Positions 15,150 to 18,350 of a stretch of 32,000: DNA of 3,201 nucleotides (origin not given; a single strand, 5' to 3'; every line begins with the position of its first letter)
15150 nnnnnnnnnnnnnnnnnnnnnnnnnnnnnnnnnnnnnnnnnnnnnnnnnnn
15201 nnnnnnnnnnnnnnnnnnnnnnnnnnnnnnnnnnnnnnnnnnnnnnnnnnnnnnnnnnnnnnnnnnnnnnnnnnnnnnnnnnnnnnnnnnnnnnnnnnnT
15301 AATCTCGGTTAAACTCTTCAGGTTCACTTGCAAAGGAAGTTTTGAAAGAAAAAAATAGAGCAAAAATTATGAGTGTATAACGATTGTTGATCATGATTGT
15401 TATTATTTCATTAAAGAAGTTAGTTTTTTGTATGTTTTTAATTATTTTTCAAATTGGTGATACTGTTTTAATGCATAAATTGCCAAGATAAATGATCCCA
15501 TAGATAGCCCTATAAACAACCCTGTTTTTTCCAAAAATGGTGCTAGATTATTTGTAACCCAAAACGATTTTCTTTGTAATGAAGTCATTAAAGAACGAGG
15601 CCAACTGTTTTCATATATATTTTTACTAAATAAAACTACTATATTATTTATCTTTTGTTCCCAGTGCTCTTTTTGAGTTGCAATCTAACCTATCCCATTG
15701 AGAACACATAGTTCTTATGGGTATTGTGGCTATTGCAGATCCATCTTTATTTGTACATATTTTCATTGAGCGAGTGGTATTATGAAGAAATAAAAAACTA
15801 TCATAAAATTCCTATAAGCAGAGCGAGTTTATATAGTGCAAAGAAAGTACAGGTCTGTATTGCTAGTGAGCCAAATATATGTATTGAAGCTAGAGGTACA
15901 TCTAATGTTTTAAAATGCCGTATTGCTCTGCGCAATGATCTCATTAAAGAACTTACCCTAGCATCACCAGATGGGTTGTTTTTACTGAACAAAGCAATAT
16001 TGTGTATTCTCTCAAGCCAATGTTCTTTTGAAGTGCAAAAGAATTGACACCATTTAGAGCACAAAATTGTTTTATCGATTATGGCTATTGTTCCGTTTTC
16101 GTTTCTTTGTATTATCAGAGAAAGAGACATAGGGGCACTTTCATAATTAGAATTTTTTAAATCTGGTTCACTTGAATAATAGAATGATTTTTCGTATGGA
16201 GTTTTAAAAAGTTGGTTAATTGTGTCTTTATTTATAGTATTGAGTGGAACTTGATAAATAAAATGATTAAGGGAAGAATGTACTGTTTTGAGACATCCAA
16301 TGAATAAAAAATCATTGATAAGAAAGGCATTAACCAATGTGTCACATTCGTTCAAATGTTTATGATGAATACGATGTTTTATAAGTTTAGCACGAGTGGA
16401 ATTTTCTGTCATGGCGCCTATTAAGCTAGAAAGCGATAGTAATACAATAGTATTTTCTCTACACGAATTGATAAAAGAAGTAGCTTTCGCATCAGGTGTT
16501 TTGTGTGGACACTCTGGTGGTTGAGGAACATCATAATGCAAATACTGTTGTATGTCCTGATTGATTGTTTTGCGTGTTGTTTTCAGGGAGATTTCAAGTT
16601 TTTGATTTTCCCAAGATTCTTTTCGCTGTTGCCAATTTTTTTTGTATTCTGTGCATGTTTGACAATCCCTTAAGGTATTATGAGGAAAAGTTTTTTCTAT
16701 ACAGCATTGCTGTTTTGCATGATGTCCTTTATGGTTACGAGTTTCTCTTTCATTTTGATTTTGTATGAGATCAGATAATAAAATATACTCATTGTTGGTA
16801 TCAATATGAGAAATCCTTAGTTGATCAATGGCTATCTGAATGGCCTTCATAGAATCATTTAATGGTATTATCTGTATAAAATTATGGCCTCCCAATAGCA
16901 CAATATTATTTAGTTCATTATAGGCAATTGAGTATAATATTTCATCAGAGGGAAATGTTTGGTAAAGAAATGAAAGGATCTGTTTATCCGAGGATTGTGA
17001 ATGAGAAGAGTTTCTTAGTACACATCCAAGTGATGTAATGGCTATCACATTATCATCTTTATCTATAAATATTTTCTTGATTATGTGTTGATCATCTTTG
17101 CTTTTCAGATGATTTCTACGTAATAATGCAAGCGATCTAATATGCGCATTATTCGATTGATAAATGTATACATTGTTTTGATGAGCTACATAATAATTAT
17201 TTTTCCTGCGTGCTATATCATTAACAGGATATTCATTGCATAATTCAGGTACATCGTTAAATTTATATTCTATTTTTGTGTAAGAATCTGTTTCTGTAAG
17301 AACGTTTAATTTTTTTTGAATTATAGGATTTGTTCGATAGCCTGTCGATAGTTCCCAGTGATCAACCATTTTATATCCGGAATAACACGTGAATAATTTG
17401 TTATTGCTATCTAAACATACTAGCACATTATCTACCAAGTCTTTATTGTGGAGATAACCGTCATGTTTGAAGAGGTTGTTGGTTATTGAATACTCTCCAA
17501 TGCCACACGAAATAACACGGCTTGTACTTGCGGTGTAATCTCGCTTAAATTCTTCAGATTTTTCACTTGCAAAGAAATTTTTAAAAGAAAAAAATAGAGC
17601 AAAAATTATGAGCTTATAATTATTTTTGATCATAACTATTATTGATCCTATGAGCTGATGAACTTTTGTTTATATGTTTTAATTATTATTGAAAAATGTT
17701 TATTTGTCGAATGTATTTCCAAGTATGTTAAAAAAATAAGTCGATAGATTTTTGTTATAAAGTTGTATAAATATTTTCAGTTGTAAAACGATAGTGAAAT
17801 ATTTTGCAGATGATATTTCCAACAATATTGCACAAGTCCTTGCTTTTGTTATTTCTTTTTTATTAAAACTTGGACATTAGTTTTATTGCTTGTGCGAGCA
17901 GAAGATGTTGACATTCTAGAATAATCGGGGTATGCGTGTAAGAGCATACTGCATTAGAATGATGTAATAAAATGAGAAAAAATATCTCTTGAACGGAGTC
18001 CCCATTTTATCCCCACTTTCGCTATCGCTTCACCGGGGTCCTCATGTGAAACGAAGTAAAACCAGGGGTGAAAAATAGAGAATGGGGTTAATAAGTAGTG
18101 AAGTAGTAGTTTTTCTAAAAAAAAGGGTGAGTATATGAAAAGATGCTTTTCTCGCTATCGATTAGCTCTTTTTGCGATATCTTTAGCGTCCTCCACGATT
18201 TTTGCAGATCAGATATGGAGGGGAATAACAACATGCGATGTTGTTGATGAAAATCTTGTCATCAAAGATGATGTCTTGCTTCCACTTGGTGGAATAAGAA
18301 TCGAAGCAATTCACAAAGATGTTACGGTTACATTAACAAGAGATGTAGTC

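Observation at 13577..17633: Tandem 605/610-aa paralogs with near-identical N-terminal thirds and strongly diverged remainders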

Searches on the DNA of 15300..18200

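Call 71: search_rna_families(source=window, start=15300, end=18200, threshold=evalue, max_evalue=1)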
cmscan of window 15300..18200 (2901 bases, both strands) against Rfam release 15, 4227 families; matches with E-value up to 1: 0.
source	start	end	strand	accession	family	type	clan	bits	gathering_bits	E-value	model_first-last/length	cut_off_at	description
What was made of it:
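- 17816..18006 (.): Conserved non-coding block in the divergent intergenic region between B and the 1446-aa gene. No Rfam match (call 71).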
